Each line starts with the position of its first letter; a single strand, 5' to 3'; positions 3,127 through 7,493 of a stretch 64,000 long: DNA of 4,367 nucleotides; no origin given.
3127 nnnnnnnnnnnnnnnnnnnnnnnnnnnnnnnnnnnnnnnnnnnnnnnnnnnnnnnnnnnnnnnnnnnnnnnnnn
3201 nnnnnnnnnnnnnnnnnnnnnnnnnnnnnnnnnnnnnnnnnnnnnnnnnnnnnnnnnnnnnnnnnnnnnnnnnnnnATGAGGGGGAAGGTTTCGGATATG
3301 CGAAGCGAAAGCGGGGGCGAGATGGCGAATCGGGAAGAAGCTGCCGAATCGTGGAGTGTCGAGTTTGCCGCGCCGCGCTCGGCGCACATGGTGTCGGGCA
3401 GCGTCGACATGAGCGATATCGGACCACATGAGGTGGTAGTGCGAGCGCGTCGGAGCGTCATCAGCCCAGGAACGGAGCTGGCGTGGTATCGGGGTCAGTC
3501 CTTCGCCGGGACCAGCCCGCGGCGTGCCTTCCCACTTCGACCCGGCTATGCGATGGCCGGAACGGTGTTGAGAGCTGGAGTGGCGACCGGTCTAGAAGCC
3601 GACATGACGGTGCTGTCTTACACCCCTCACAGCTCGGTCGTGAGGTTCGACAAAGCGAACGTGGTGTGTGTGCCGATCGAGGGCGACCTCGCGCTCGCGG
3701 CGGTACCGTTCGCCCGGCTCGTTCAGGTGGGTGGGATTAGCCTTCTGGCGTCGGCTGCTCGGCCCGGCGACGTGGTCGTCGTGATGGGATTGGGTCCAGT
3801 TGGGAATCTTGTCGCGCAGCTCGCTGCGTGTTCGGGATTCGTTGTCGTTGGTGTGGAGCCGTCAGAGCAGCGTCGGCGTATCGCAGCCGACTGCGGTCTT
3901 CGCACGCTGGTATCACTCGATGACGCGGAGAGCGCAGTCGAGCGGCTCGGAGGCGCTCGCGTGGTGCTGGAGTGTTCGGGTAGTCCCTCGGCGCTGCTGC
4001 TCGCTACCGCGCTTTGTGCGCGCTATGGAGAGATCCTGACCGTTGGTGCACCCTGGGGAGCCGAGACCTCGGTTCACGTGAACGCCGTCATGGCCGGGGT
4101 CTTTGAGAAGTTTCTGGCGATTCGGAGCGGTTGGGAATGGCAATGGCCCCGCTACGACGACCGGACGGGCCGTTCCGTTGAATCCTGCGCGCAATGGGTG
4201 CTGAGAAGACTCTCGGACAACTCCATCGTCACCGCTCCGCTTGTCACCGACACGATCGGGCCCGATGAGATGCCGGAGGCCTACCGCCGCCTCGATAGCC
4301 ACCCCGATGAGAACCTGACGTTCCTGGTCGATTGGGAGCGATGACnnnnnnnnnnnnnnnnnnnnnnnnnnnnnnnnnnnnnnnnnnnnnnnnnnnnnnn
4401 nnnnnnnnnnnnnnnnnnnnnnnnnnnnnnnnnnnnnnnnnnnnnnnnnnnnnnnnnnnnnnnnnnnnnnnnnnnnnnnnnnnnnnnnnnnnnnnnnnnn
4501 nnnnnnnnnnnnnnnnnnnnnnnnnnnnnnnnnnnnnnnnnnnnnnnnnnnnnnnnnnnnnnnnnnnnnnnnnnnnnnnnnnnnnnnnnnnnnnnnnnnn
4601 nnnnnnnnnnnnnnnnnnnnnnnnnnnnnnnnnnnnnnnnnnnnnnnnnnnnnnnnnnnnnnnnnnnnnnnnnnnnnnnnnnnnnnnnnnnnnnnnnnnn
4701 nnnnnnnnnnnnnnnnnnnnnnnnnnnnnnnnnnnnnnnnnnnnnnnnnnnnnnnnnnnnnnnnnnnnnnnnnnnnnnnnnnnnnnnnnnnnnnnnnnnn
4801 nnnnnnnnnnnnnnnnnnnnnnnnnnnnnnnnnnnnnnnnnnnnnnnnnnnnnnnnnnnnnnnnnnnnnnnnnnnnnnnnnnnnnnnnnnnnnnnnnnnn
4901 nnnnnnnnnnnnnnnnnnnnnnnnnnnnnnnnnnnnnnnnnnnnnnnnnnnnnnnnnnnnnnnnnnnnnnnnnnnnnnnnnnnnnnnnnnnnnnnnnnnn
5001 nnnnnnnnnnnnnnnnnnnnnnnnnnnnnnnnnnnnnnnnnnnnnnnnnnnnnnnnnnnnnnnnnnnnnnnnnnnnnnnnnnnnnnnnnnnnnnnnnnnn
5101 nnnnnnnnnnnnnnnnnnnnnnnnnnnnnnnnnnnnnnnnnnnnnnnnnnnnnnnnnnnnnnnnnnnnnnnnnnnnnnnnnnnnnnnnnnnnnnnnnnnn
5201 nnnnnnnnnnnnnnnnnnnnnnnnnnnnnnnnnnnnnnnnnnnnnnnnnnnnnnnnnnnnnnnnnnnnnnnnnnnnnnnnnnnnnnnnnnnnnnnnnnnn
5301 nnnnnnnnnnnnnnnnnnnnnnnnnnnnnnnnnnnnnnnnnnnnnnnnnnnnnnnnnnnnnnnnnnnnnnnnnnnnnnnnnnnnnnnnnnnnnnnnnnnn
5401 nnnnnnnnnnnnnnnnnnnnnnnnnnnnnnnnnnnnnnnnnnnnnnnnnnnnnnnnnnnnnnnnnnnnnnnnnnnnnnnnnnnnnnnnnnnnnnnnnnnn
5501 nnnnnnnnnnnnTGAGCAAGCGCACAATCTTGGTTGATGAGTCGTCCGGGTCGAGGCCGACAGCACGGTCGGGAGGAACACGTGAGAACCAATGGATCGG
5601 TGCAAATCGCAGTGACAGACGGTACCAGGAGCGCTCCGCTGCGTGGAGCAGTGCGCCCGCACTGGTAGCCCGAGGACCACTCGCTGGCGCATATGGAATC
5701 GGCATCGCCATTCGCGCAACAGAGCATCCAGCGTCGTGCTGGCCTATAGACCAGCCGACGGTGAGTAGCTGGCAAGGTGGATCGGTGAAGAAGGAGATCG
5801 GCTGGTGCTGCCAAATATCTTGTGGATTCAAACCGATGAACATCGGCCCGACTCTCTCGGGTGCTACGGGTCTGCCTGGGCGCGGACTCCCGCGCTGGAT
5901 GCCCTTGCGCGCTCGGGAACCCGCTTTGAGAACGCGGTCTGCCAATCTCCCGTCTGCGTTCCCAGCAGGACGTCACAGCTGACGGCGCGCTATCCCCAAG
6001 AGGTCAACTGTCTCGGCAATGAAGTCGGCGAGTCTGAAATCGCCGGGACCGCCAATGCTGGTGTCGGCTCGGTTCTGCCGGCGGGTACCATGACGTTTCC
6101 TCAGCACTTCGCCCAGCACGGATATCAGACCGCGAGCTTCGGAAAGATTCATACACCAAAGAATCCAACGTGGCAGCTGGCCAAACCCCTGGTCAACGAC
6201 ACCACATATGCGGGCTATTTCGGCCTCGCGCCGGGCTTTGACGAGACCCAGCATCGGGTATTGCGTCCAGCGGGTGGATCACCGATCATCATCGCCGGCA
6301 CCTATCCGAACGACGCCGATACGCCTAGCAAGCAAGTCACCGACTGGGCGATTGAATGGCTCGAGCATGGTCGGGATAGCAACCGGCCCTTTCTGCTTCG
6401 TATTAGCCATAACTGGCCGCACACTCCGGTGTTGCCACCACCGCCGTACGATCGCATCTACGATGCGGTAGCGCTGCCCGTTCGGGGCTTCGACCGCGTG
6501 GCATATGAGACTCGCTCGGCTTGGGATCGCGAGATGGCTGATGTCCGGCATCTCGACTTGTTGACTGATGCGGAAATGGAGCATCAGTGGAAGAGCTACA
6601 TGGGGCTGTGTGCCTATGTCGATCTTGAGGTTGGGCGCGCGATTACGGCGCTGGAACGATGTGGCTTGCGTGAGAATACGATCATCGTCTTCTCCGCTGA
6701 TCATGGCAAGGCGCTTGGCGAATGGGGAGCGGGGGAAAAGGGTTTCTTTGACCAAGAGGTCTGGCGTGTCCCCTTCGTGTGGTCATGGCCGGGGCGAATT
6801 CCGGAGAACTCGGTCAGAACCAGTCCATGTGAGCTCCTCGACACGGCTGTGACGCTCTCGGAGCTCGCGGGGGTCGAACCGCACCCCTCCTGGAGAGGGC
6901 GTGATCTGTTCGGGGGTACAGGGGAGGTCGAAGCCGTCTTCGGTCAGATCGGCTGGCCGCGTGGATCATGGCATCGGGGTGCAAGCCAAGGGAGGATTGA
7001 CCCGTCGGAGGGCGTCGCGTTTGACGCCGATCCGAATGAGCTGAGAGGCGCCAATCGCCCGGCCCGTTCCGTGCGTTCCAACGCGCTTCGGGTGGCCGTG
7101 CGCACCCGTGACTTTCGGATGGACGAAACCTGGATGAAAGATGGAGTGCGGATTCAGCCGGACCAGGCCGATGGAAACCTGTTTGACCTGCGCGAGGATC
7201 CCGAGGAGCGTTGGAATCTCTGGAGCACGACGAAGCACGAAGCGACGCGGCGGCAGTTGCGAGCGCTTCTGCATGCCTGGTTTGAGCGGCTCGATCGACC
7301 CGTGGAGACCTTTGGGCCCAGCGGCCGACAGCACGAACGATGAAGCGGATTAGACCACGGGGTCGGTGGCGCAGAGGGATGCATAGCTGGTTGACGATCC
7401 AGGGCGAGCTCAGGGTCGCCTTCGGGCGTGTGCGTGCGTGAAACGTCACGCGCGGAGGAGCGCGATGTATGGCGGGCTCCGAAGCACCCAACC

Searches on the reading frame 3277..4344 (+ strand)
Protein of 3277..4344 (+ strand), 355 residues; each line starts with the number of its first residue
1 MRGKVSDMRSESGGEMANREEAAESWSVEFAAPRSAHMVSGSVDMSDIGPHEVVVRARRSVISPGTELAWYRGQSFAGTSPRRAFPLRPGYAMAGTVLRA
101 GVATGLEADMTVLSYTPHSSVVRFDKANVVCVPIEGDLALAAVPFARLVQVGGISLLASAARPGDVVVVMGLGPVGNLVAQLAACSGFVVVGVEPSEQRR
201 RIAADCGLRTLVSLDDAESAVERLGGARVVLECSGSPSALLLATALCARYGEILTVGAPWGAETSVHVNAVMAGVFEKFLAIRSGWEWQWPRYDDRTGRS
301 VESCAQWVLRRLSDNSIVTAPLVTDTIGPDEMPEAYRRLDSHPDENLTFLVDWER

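Call 22: search_protein_families(library=pfam, proteins=[window:3277-4344:+], max_evalue=0.00001)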
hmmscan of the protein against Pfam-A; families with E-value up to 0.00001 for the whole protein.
window:3277-4344:+ (355 aa): 1 family
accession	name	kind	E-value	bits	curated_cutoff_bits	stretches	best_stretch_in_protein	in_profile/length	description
PF00107.32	ADH_zinc_N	-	7e-15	55.6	31.8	1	174-271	1-102/129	Zinc-binding dehydrogenase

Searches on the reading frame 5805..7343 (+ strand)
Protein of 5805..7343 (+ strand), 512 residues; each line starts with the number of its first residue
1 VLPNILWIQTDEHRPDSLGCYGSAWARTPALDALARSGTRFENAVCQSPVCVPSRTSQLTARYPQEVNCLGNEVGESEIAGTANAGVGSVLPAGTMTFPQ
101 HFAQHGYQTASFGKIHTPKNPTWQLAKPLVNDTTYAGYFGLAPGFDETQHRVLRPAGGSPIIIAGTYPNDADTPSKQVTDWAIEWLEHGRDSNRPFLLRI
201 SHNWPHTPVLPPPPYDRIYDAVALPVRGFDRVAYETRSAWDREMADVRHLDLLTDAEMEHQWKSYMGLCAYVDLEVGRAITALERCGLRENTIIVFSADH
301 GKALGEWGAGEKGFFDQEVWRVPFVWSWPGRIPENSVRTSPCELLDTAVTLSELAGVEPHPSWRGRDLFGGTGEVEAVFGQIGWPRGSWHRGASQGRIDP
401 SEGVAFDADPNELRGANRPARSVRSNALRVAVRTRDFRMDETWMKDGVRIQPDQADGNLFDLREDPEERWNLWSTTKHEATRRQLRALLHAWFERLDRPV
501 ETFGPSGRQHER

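Call 22: search_protein_families(library=pfam, proteins=[window:5805-7343:+], max_evalue=0.00001)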
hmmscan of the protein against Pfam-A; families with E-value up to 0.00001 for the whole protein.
window:5805-7343:+ (512 aa): 2 families
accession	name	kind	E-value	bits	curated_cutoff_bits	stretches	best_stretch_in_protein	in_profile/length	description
PF00884.28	Sulfatase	-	4.3e-40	138.3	25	1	3-357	1-301/301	Sulfatase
PF16347.10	SGSH_C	-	4.3e-09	37.2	29.3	0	305-365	1-61/154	N-sulphoglucosamine sulphohydrolase, C-terminal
